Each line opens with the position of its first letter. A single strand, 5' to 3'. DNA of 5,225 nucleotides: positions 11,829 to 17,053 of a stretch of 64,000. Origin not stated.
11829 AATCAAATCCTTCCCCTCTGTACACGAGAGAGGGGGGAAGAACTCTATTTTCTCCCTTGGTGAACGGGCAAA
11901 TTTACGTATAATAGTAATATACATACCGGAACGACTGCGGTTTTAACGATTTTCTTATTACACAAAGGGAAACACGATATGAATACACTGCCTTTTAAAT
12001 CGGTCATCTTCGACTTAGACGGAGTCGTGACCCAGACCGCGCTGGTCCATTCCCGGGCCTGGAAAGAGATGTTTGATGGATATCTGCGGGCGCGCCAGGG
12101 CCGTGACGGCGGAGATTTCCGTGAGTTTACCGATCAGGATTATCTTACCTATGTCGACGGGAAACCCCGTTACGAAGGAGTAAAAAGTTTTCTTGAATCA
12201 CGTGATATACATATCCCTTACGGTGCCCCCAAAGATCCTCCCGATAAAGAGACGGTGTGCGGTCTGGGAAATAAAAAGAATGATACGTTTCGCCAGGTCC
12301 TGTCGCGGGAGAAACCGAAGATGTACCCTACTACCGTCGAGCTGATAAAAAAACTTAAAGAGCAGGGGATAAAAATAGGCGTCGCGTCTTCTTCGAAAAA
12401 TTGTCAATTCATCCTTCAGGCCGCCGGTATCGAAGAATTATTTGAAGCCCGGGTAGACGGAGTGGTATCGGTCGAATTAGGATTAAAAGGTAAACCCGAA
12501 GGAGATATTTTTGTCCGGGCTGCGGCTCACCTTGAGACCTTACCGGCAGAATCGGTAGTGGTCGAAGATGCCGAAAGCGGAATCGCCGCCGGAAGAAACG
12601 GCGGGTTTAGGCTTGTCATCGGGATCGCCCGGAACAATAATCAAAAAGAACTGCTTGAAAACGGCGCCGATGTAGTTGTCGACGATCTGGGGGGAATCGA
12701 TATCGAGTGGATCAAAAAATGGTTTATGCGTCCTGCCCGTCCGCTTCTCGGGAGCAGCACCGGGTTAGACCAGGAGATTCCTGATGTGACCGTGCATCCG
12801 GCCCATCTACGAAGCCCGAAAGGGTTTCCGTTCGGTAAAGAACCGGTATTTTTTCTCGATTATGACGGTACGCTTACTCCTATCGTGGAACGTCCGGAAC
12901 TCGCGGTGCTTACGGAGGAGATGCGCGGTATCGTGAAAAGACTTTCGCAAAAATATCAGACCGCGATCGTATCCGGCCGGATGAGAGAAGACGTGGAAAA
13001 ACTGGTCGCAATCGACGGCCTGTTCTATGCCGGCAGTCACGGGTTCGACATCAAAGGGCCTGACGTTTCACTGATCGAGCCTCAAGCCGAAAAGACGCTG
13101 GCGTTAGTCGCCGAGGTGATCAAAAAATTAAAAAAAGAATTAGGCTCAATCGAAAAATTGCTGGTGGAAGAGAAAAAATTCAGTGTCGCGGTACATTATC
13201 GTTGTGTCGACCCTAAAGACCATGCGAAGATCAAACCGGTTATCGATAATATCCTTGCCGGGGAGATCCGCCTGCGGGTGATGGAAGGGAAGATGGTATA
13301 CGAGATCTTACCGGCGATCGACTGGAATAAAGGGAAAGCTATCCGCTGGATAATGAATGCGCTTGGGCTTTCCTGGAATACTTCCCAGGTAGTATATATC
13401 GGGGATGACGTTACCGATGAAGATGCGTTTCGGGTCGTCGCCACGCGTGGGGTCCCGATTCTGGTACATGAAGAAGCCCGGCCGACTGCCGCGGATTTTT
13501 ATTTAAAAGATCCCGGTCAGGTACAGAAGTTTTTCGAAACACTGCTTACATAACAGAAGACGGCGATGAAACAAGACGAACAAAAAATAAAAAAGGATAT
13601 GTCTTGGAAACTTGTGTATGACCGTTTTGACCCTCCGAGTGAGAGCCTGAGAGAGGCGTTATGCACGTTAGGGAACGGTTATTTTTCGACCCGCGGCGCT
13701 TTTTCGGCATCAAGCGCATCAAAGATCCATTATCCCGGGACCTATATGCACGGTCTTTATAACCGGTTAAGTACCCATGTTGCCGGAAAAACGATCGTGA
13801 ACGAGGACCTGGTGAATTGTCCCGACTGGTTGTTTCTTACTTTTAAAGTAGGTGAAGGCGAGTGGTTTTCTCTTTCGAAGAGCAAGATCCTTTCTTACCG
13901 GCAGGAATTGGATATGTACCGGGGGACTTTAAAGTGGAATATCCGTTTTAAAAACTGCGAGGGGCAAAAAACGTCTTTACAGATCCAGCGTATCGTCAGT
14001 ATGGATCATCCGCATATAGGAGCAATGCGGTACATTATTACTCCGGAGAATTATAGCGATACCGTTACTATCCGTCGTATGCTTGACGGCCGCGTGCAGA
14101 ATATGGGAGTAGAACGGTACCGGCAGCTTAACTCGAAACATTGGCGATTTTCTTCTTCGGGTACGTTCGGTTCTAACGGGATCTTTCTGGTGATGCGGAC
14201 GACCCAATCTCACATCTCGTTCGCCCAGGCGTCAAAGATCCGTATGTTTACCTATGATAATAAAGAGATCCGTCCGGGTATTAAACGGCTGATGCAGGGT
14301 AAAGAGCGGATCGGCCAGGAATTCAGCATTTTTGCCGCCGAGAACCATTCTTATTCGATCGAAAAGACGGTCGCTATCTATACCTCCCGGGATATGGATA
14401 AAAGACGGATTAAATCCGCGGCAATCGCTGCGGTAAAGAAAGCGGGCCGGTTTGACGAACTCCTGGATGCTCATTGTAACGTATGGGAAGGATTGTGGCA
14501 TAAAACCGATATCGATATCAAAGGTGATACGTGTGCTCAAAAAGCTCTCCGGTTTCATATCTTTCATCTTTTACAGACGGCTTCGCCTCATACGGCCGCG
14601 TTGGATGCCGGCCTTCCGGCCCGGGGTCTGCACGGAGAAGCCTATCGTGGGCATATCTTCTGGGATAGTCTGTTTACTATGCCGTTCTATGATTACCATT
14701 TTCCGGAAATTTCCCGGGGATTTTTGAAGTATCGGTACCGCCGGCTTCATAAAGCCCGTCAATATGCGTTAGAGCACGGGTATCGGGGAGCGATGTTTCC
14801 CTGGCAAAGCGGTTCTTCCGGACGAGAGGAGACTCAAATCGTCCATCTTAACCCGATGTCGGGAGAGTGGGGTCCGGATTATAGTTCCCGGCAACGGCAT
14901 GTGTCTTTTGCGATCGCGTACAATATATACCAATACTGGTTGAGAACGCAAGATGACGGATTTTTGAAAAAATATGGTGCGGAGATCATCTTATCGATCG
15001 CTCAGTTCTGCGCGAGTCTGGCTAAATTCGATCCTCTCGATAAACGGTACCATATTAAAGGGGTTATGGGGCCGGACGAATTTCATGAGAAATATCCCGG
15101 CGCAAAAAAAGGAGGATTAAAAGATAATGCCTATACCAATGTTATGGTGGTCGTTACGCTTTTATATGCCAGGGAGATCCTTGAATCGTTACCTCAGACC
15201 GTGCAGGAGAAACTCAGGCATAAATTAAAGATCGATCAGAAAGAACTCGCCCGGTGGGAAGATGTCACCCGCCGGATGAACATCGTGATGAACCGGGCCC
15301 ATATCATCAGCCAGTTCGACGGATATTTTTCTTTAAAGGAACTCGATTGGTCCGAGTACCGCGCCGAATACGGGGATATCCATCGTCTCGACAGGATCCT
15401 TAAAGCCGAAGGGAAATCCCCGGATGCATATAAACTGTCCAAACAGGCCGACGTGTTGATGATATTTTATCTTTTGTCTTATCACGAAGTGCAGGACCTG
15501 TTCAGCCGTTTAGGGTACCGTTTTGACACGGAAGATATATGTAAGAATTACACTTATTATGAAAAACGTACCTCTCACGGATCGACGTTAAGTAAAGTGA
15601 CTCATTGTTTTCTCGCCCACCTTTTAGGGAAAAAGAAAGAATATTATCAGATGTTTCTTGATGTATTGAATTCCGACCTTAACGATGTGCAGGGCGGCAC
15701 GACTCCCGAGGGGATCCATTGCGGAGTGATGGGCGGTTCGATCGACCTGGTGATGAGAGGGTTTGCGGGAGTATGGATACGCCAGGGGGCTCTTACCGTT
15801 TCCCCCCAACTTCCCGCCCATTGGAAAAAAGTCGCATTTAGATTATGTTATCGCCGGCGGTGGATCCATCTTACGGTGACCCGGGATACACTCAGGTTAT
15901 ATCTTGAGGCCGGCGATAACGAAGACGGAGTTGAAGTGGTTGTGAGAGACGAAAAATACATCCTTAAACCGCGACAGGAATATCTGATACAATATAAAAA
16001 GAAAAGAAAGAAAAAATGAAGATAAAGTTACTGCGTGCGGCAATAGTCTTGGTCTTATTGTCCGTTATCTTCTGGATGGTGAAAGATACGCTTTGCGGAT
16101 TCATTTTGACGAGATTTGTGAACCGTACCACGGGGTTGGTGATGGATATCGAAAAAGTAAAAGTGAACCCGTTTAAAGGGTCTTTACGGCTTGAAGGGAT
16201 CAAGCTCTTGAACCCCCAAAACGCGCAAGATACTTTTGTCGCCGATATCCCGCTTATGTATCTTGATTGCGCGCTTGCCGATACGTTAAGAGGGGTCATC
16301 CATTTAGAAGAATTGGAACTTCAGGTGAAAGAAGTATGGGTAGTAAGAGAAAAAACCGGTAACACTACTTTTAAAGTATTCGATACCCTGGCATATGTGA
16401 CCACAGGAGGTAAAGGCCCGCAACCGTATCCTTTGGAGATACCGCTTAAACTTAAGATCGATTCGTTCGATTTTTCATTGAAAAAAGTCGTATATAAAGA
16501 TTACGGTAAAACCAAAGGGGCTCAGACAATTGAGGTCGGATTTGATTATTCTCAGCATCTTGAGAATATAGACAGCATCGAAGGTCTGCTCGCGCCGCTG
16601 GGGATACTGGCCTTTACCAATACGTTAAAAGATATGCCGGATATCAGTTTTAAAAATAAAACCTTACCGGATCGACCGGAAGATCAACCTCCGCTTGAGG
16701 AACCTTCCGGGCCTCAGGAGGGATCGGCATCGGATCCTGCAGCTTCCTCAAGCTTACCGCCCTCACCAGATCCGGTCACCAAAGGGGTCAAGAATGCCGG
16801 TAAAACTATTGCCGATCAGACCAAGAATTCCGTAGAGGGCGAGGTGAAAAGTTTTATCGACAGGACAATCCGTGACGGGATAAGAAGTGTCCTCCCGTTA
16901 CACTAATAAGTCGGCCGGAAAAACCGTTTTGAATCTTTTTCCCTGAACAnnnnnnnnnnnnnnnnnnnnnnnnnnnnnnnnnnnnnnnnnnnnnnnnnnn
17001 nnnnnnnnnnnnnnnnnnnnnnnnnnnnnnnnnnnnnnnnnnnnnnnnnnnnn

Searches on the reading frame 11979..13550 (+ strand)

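Call 92: search_protein_families(library=pfam, proteins=[window:11979-13550:+], max_evalue=0.00001)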
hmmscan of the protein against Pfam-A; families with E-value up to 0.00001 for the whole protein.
window:11979-13550:+ (524 aa): 6 families
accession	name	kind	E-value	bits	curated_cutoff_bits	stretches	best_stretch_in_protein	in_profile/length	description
PF02358.22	Trehalose_PPase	-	1.8e-50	171.7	27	1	292-512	1-234/235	Trehalose-phosphatase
PF00702.32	Hydrolase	-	4.9e-27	96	26.4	1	7-209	2-191/191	haloacid dehalogenase-like hydrolase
PF13419.12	HAD_2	-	6e-20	72.5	23.8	1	9-212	1-175/178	Haloacid dehalogenase-like hydrolase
PF08282.18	Hydrolase_3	-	3.4e-07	30.7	20.9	0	408-486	147-221/255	haloacid dehalogenase-like hydrolase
PF13242.12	Hydrolase_like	-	1.3e-06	28.7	22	0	171-238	3-73/75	HAD-hyrolase-like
PF12710.13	HAD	-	2.9e-06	28.3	27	0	9-191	1-173/189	haloacid dehalogenase-like hydrolase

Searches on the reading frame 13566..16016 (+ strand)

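Call 92: search_protein_families(library=pfam, proteins=[window:13566-16016:+], max_evalue=0.00001)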
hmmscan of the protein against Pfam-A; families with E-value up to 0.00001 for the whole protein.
window:13566-16016:+ (817 aa): 3 families
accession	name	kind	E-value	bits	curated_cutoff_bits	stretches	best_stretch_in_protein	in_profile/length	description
PF03632.21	Glyco_hydro_65m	-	1.5e-122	409.6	27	1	329-726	1-370/371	Glycosyl hydrolase family 65 central catalytic domain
PF03636.21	Glyco_hydro_65N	-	3.5e-67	227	26.6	1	18-275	2-233/233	Glycosyl hydrolase family 65, N-terminal domain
PF03633.20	Glyco_hydro_65C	-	3.5e-13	49.5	22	1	739-800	4-62/62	Glycosyl hydrolase family 65, C-terminal domain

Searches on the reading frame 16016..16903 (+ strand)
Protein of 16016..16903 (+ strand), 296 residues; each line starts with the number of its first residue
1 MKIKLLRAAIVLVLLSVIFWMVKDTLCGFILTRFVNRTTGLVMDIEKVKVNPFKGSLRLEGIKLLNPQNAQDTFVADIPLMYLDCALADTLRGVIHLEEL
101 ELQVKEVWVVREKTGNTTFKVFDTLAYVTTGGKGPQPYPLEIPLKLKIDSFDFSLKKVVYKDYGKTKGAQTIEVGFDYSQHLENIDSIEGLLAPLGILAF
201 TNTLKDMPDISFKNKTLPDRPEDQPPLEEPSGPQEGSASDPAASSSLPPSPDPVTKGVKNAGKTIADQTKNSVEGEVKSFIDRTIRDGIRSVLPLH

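Call 92: search_protein_families(library=pfam, proteins=[window:16016-16903:+], max_evalue=0.00001)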
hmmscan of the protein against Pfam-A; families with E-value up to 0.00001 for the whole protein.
window:16016-16903:+ (296 aa): 1 family
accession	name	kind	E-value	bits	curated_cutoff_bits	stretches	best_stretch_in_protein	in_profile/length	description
PF05359.17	DUF748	-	2.6e-12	46.1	50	1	7-168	20-173/1037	Domain of Unknown Function (DUF748)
